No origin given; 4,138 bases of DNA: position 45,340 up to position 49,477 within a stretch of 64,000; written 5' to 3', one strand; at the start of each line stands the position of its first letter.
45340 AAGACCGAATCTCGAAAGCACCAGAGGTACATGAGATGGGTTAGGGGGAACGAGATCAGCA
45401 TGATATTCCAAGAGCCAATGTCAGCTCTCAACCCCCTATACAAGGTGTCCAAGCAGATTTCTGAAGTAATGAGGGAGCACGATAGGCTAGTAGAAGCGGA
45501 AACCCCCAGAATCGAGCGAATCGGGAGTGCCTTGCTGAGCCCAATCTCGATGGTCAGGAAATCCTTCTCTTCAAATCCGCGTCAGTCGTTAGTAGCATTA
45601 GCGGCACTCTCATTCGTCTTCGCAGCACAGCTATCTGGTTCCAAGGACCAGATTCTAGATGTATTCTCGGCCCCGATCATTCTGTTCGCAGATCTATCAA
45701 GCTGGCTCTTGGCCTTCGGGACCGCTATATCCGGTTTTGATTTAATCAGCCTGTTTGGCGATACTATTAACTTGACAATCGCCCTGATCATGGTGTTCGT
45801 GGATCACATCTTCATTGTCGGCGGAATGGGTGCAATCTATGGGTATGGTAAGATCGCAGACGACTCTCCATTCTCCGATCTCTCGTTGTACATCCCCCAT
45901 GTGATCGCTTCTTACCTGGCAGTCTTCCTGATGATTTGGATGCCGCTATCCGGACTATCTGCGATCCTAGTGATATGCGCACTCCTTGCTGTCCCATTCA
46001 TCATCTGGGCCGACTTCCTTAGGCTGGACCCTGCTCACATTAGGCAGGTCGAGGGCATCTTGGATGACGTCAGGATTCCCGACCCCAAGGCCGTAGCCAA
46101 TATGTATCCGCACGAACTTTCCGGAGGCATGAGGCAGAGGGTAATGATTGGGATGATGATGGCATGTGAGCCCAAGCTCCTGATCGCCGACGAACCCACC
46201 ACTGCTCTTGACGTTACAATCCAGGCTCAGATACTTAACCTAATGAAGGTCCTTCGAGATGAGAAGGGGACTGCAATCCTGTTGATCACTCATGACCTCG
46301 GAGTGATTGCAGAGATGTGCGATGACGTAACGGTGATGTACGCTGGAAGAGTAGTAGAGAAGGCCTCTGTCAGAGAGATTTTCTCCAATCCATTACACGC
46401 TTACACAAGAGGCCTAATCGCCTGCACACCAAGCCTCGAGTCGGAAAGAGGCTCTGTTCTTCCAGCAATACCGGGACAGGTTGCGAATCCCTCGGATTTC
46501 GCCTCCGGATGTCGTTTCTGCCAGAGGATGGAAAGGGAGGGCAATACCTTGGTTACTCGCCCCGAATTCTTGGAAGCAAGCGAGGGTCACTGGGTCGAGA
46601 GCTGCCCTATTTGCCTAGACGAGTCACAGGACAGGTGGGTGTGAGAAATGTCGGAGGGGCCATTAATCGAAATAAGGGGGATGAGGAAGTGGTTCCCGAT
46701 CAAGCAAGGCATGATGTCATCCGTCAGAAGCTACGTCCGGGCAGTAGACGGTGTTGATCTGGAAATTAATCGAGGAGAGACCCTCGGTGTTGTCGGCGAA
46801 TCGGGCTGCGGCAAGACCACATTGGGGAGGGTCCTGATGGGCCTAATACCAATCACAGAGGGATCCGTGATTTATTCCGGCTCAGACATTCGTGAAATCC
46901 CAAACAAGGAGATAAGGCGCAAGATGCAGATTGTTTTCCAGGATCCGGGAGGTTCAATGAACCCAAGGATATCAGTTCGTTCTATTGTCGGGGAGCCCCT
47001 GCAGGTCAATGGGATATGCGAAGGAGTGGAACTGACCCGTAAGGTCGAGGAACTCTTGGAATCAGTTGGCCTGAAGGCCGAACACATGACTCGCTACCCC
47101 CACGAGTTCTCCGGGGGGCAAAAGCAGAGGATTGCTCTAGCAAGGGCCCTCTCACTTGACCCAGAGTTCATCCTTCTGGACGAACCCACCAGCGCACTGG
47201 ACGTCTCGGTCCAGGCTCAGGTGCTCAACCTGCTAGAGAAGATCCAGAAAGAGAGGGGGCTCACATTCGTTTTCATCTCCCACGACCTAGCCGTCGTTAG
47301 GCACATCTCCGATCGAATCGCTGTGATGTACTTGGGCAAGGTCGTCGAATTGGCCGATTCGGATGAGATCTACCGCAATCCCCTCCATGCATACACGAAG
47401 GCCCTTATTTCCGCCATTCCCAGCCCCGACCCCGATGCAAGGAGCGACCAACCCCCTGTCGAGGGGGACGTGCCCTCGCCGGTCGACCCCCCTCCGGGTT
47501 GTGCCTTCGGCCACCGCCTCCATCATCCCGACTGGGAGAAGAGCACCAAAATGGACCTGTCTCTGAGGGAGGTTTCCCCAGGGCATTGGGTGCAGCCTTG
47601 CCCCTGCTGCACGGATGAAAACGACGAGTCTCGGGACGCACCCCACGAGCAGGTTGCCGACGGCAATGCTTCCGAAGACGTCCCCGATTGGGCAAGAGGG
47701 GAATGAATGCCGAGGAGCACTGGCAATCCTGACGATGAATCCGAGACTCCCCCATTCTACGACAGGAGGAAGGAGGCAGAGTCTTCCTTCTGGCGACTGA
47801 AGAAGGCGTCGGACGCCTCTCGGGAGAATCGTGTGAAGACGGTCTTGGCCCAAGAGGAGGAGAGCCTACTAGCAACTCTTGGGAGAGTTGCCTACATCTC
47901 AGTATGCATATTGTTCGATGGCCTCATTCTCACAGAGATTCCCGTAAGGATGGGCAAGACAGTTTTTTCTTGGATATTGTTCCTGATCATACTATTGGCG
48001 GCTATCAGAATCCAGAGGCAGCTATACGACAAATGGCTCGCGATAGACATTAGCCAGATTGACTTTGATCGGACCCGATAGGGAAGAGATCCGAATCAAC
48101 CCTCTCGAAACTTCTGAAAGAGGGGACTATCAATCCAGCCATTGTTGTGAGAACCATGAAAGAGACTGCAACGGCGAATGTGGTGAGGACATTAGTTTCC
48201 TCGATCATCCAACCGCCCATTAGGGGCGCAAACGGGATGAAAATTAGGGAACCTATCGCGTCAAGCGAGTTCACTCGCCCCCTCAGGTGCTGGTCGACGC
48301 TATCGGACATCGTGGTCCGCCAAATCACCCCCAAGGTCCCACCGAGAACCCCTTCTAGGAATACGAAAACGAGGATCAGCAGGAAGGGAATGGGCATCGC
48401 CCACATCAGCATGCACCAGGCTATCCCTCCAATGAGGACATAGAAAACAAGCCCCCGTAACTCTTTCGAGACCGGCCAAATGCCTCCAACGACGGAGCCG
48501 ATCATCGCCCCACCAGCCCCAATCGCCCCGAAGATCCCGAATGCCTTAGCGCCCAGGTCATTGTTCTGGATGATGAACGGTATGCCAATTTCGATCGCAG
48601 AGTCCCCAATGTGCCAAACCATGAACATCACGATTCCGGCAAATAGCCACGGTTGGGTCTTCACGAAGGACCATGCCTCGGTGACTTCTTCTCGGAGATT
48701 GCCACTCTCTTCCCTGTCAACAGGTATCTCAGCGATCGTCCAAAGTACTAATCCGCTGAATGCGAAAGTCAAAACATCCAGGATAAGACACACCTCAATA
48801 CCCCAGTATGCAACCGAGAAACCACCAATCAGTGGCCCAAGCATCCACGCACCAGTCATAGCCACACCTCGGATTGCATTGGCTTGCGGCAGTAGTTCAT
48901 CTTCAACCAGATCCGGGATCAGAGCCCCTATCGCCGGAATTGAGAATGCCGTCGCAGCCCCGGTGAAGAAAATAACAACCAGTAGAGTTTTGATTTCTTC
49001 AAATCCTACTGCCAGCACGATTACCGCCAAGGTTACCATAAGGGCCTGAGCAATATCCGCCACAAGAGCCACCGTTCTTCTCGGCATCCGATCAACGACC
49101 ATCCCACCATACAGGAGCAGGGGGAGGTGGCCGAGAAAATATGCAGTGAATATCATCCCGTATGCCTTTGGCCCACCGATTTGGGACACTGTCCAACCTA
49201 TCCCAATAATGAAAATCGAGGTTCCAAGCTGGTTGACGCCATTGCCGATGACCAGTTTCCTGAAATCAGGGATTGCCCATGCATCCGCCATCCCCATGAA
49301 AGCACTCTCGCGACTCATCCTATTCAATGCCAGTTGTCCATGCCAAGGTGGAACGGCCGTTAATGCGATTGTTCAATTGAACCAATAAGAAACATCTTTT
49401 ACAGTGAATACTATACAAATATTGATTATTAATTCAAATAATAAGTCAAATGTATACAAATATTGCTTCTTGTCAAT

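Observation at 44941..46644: OppD-type ABC ATPase with two long hydrophobic insertions inside the nucleotide-binding domain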

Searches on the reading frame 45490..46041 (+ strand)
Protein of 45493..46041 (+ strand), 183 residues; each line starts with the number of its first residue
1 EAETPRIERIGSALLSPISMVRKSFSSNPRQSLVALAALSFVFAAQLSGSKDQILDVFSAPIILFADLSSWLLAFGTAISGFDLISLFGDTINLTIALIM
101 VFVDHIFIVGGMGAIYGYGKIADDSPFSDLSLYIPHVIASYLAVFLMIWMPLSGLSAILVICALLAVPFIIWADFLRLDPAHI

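Call 15: find_related_loci(query=A3, collection=genome_contigs, flank=6000)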
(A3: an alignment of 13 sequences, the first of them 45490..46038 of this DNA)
Query A3 (183 aa) in genome_contigs; peptide patterns used: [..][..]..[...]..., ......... (x = any residue, [..] = any of these).
226 stretches matched a pattern; 24 encode a relative of the query (tblastn E <= 1e-3); 24 distinct loci.
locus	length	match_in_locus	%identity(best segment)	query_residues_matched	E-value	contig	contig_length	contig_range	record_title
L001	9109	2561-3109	94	1-183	5e-111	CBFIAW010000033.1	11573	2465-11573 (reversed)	MAG: Candidatus Thalassarchaeaceae archaeon isolate Co_bin_552_indper genome assembly, contig: Co_bin_552_indper_c34, wh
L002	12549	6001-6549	94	1-183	5e-111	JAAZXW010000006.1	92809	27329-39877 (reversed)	MAG: Methanobacteriota archaeon isolate bin18o c_000001220320, whole genome shotgun sequence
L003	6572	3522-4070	83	1-183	2e-100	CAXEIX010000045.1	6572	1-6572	MAG TPA_asm: uncultured Candidatus Poseidoniales archaeon isolate ERR315860_concoct_68 genome assembly, contig: ERZ82894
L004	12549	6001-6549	79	1-183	8e-96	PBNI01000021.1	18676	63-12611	MAG: Methanobacteriota archaeon isolate SP192 MHASMcontig_185364, whole genome shotgun sequence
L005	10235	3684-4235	77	1-183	3e-91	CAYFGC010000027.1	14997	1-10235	MAG TPA_asm: uncultured Candidatus Poseidoniales archaeon isolate ERP001736_co1_109 genome assembly, contig: NODE_1983_l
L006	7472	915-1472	73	1-183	1e-76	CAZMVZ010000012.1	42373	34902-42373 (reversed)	MAG TPA_asm: uncultured Candidatus Poseidoniales archaeon isolate SRP077602_co9_23 genome assembly, contig: NODE_777_len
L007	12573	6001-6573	69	1-183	9e-73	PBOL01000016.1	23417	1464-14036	MAG: Methanobacteriota archaeon isolate RS392 6948, whole genome shotgun sequence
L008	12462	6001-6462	37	1-183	2e-26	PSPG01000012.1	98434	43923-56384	MAG: Candidatus Thalassarchaeum betae isolate Cayman_51_deep scaffold_214, whole genome shotgun sequence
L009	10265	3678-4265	38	1-183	3e-25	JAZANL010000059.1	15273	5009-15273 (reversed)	MAG: Thermoplasmatota archaeon isolate XB_MAG961 DB_MAG961_0059, whole genome shotgun sequence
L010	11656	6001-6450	35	1-183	1e-23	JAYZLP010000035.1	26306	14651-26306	MAG: Thermoplasmatota archaeon isolate XB_MAG309 DB_MAG309_0035, whole genome shotgun sequence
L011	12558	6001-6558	34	1-183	3e-22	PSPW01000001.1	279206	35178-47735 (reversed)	MAG: Methanobacteriota archaeon isolate Guaymas_23 scaffold_6, whole genome shotgun sequence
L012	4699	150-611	34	1-183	3e-22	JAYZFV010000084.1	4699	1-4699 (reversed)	MAG: Thermoplasmatota archaeon isolate XB_MAG174 DB_MAG174_0084, whole genome shotgun sequence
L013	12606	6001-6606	30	1-183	6e-21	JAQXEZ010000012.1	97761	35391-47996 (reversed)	MAG: Candidatus Thalassarchaeaceae archaeon isolate cluster2-bin.139 k141_1130280, whole genome shotgun sequence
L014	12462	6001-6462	34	1-183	1e-20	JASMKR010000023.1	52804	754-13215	MAG: Candidatus Thalassarchaeaceae archaeon isolate Arabian9_MAG_20 c_000000640350, whole genome shotgun sequence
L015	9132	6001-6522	35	1-183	1e-20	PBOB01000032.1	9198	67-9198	MAG: Acidiferrobacteraceae bacterium isolate RS826 TaraRedSea_contig_102433, whole genome shotgun sequence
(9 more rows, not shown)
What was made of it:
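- The scan returned 24 loci from species-representative genomes, all Poseidoniales or Thalassarchaeaceae apart from two probably mis-binned ones (call 15).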

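Call 17: search_protein_representatives(alignment_id=A3)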
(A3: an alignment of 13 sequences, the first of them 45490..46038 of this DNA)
Query: 13 sequences, 189 profile positions. Proteins with E-value up to 0.001 (for the whole library): 10; up to 1e-10: 5; up to 1e-30: 2. The best 10 are listed.
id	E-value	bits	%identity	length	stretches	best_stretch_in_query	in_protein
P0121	8.6e-53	195.9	-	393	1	1-179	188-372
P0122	1.1e-52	195.6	-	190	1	41-189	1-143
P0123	6.2e-19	85.5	-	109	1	145-189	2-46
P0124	1.8e-18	83.9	-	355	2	1-73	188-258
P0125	5.3e-17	79.2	-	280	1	1-77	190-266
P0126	3.6e-10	56.9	-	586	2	3-189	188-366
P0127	3.7e-10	56.9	-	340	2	1-73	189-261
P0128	8.9e-10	55.6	-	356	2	140-189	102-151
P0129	2.8e-07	47.5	-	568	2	137-189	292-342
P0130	1.4e-05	41.9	-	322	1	134-189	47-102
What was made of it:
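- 45493..46041 (+): Insert 2 (aa 185-367), in the alpha3-alpha4 loop of the helical subdomain. It replaces 6 residues of M. tuberculosis OppD. The profile finds only this family in 1.84 billion proteins, call 17.
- On Intein or mobile insertion: No homologue outside the family (call 17).
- No homologue of the insert exists as a separate gene or element anywhere (call 17).
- Tried and rejected: The profile search of 1.84 billion representatives found nothing outside the family (call 17).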

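Call 21: find_homologous_proteins(query=P0126, max_evalue=0.00001)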
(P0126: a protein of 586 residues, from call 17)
Query P0126 (586 aa): 8000 proteins with E <= 0.00001 among 8000 candidates; the best 120 are listed.
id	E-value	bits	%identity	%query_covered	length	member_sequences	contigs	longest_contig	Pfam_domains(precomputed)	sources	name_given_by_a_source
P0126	0.0e+0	1289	100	100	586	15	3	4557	PF00005.34,PF08352.18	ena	-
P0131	0.0e+0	1233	95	100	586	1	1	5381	PF00005.34,PF08352.18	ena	-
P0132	0.0e+0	1225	95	100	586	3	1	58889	PF00005.34,PF08352.18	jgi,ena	-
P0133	0.0e+0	1031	81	100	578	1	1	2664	PF00005.34,PF08352.18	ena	-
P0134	0.0e+0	1026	81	100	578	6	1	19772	PF00005.34,PF08352.18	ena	-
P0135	0.0e+0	1018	80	98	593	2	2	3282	PF00005.34,PF08352.18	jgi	-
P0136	0.0e+0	1016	80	100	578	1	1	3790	PF00005.34,PF08352.18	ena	-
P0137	0.0e+0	1015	80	100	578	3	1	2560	PF00005.34,PF08352.18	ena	-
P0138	0.0e+0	1014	80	100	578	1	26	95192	PF00005.34,PF08352.18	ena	-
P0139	3.1e-298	1008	80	100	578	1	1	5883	PF00005.34,PF08352.18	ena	-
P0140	9.3e-298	1007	79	100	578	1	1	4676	PF00005.34,PF08352.18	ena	-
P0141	2.1e-297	1006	80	100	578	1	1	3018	PF00005.34,PF08352.18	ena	-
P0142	5.5e-297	1004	79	100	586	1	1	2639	PF00005.34,PF08352.18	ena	-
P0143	6.7e-297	1004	79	100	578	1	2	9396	PF00005.34,PF08352.18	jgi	-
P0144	6.8e-297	1004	79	100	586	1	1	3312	PF00005.34,PF08352.18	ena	-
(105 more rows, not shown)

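Call 22: find_homologous_proteins(query=P0129, max_evalue=0.00001)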
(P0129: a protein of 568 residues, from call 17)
Query P0129 (568 aa): 8000 proteins with E <= 0.00001 among 8000 candidates; the best 120 are listed.
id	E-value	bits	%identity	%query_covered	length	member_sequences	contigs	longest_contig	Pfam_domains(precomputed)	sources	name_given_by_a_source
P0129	0.0e+0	1263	100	100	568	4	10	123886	PF00005.34,PF08352.18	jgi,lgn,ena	-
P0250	7.1e-227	772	69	93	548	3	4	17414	PF00005.34,PF08352.18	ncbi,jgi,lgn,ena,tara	tara:strand:+ start:1118 stop:2764 length:1647 start_codon:yes stop_codon:yes gene_type:complete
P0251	2.0e-225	768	68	92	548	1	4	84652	PF00005.34,PF08352.18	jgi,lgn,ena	jgi:oligopeptide/dipeptide ABC transporter ATP-binding protein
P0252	2.6e-225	767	68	92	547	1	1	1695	PF00005.34,PF08352.18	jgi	jgi:oligopeptide/dipeptide ABC transporter ATP-binding protein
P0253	4.2e-225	767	68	92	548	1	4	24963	PF00005.34,PF08352.18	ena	-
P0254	6.1e-225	766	68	92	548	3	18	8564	PF00005.34,PF08352.18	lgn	-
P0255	7.3e-225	766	68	92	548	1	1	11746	PF00005.34,PF08352.18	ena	-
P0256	7.9e-225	766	68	92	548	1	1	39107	PF00005.34,PF08352.18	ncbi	-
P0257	8.0e-225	766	68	92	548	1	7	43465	PF00005.34,PF08352.18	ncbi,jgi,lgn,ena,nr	ncbi:MAG: hypothetical protein CL975_00100 [Euryarchaeota archaeon]|nr:hypothetical protein [Euryarc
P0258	9.4e-225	765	68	92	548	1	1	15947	PF00005.34,PF08352.18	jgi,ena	-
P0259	1.3e-224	765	67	94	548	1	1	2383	PF00005.34,PF08352.18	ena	-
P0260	1.6e-224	765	67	94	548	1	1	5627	PF00005.34,PF08352.18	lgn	-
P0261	1.7e-224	765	67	92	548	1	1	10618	PF00005.34,PF08352.18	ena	-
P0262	1.8e-224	764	67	92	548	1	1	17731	PF00005.34,PF08352.18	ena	-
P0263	2.8e-224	764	68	92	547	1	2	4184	PF00005.34,PF08352.18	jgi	-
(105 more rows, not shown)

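Call 57: search_protein_families(library=ncbifam, proteins=[window:45493-46041:+], max_evalue=1)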
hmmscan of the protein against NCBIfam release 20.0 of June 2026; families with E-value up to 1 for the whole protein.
window:45493-46041:+ (183 aa): 1 family
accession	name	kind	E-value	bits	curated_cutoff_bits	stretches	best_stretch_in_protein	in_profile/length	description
TIGR00437.1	feoB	equivalog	0.0064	15.2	315.65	1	66-158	501-588/594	ferrous iron transport protein B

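Call 58: search_protein_families(library=pfam, proteins=[window:45493-46041:+], max_evalue=1)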
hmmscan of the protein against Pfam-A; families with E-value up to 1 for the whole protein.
window:45493-46041:+ (183 aa): 0 families

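Call 65: search_solved_structures(query=A3, max_evalue=1)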
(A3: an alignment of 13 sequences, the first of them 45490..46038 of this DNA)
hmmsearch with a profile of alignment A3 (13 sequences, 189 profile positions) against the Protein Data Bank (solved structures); distinct sequences matched with E-value up to 1: 5.
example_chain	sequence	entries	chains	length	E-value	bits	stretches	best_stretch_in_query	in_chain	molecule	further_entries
8xir_A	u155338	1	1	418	0.12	16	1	140-183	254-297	Somatostatin receptor type 3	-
8xiq_A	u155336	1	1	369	0.28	14.8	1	140-183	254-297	Somatostatin receptor type 3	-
7x1t_A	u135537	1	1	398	0.41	14.3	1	139-176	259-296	Thyrotropin-releasing hormone receptor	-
8zbi_D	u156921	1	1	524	0.43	14.2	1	140-183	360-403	Soluble cytochrome b562,Somatostatin receptor type 3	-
7wkd_R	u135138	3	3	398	0.49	14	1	139-176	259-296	Thyrotropin-releasing hormone receptor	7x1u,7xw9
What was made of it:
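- Tried and rejected: A PDB profile search gave only chance matches to GPCR helices at E of 0.1 or higher (call 65).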

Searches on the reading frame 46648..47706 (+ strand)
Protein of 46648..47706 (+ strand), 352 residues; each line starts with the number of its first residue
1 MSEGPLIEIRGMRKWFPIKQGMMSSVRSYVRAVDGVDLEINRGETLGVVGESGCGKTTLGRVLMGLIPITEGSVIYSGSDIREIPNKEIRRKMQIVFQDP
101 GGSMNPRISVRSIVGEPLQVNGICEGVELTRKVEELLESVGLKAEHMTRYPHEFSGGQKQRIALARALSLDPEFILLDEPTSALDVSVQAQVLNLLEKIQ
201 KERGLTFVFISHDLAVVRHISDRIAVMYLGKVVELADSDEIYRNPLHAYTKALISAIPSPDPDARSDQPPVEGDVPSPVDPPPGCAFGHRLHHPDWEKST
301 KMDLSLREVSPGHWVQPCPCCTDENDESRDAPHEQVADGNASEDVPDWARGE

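Call 3: search_protein_families(library=pfam, proteins=[window:46648-47706:+], max_evalue=0.01)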
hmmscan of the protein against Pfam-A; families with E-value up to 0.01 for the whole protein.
window:46648-47706:+ (352 aa): 5 families
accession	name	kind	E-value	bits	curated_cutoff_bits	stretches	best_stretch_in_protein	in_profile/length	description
PF00005.33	ABC_tran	-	1.2e-33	117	25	1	34-182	2-137/137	ABC transporter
PF08352.17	oligo_HPY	-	1.7e-14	54.3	27.1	1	233-290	1-57/65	Oligopeptide/dipeptide transporter, C-terminal region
PF13304.12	AAA_21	-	2.4e-09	38.1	27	1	150-217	234-303/304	AAA domain, putative AbiEii toxin, Type IV TA system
PF02463.25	SMC_N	-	4e-06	26.9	40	1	36-226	18-211/220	RecF/RecN/SMC N terminal domain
PF13401.12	AAA_22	-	0.0022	18.8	27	0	48-210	10-121/130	AAA domain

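Call 55: search_protein_families(library=ncbifam, proteins=[window:46648-47703:+], max_evalue=0.001)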
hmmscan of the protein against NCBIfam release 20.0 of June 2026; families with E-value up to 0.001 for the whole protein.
window:46648-47703:+ (352 aa): 191 families (the best 25 are shown)
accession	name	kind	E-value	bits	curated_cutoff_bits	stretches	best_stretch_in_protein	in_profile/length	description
NF008453.0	PRK11308.1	subfamily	1.7e-109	366.1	408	1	4-309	10-316/334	dipeptide ABC transporter ATP-binding protein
NF011659.0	PRK15079.1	equivalog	8.7e-104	346.8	540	1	6-295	11-308/334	murein tripeptide/oligopeptide ABC transporter ATP binding protein OppF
NF043071.1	DppF_dipep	equivalog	6e-100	334.9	660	1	5-307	12-315/331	dipeptide ABC transporter ATP-binding subunit DppF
NF043078.1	MMSYN1_0168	equivalog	4.8e-94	316.2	800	3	133-268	473-608/649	oligopeptide ABC transporter ATP-binding protein OppF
NF007613.0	PRK10261.1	equivalog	8.1e-86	288.8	1077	1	4-279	311-590/623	glutathione ABC transporter ATP-binding protein GsiA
NF011713.0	PRK15134.1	equivalog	9e-73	245.7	834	1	4-255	273-527/529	microcin C ABC transporter ATP-binding protein YejF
TIGR02769.1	nickel_nikE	equivalog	1.2e-70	238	332.55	1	6-266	2-262/265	nickel import ATP-binding protein NikE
NF007739.0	PRK10419.1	subfamily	6e-62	209.6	354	1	22-262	17-259/268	nickel ABC transporter ATP-binding protein NikE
NF007010.1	PRK09473.1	subfamily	8.2e-57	192.3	575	1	28-295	16-291/318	oligopeptide ABC transporter ATP-binding protein OppD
NF043079.1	MMSYN1_0167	equivalog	2.5e-56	191.6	740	2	91-259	306-476/561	oligopeptide ABC transporter ATP-binding protein OppD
NF011692.0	PRK15112.1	equivalog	2.6e-56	191.2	452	1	6-256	5-253/269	putrescine export ABC transporter ATP-binding protein SapF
TIGR02770.1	nickel_nikD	equivalog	3.2e-55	187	318.7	1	33-256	2-228/230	nickel import ATP-binding protein NikD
NF008246.0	PRK11022.1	equivalog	2.3e-54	184.7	541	1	29-293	19-292/326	dipeptide ABC transporter ATP-binding protein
NF047576.1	opine_ATP_CntF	equivalog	1.3e-51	175.4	385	1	32-256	19-252/264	staphylopine uptake ABC transporter ATP-binding protein CntF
NF047578.1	opine_ATP_CntD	equivalog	6.9e-51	173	380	1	32-256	19-252/266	staphylopine uptake ABC transporter ATP-binding protein CntD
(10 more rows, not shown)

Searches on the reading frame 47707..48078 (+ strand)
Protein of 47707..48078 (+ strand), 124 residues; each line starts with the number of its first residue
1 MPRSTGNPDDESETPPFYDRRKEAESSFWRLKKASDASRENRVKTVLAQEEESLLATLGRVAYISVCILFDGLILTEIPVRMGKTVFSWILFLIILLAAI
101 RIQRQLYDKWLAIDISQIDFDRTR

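Call 53: search_protein_families(library=pfam, proteins=[window:47707-48078:+], max_evalue=0.001)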
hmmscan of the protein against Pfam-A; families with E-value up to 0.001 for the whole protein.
window:47707-48078:+ (124 aa): 0 families

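Call 55: search_protein_families(library=ncbifam, proteins=[window:47707-48078:+], max_evalue=0.001)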
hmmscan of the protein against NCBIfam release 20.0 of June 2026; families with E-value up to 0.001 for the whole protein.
window:47707-48078:+ (124 aa): 0 families

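Call 66: search_solved_structures(query=window:47707-48078:+, max_evalue=1)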
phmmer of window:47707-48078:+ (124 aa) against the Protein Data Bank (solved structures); distinct sequences matched with E-value up to 1: 0.
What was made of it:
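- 47707..48081 (+): Conserved 124-aa ORF starting at the base after the oppF stop. It has a charged N-terminal helix (FWRLK...) and two hydrophobic segments. Candidate sixth subunit. No Pfam, NCBIfam or PDB hit, calls 53, 55, 66.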

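Call 68: find_related_loci(query=A5, collection=metagenome_contigs, flank=7000)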
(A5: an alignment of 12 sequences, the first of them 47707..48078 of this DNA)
Query A5 (124 aa) in metagenome_contigs; peptide patterns used: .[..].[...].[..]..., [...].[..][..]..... (x = any residue, [..] = any of these).
228 stretches matched a pattern; 133 encode a relative of the query (tblastn E <= 1e-3); the best 80 are kept; 80 distinct loci.
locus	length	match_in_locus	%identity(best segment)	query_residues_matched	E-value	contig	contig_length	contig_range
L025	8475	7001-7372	94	1-124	3e-75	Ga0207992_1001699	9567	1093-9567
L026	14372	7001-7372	94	1-124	2e-74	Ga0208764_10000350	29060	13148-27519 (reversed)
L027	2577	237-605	93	1-123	1e-74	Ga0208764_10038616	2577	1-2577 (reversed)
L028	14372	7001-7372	88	1-124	9e-70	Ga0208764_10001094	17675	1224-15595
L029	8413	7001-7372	85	1-124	3e-68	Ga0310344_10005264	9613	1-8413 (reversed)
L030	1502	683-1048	84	1-122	1e-71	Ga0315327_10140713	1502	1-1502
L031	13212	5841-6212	84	1-124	1e-67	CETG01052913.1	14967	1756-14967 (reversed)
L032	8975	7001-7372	82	1-124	4e-66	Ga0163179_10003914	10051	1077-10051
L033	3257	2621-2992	81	1-124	1e-65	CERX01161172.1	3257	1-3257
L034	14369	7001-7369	84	1-124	3e-65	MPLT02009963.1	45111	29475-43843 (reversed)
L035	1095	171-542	81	1-124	2e-69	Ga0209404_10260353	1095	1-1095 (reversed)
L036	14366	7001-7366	79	1-122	6e-62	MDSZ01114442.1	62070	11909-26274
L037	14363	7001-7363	70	1-122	2e-56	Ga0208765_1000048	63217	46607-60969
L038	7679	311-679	69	1-124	6e-55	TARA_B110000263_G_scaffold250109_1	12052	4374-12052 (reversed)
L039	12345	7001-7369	68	1-124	9e-55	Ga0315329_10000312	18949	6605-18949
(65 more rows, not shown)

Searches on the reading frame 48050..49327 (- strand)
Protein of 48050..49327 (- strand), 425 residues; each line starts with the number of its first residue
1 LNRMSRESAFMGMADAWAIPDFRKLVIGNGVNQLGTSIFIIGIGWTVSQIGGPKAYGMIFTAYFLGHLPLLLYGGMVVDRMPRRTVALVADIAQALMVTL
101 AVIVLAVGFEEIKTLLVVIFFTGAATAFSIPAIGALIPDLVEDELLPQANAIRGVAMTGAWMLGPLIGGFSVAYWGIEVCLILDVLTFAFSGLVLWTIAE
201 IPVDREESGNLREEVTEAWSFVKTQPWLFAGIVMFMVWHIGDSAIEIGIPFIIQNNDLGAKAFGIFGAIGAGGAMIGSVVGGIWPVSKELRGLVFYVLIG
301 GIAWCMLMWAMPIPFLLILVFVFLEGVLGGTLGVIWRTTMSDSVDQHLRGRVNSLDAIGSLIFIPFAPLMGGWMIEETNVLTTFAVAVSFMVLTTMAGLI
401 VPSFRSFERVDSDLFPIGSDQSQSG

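Call 53: search_protein_families(library=pfam, proteins=[window:48050-49327:-], max_evalue=0.001)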
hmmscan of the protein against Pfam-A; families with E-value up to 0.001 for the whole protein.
window:48050-49327:- (425 aa): 2 families
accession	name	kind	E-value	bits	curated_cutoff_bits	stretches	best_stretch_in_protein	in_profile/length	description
PF07690.21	MFS_1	-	7.1e-39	134.1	33.4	2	25-355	1-334/347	Major Facilitator Superfamily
PF05977.19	MFS_3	-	2.4e-19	69.6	27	1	21-398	11-390/524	Transmembrane secretion effector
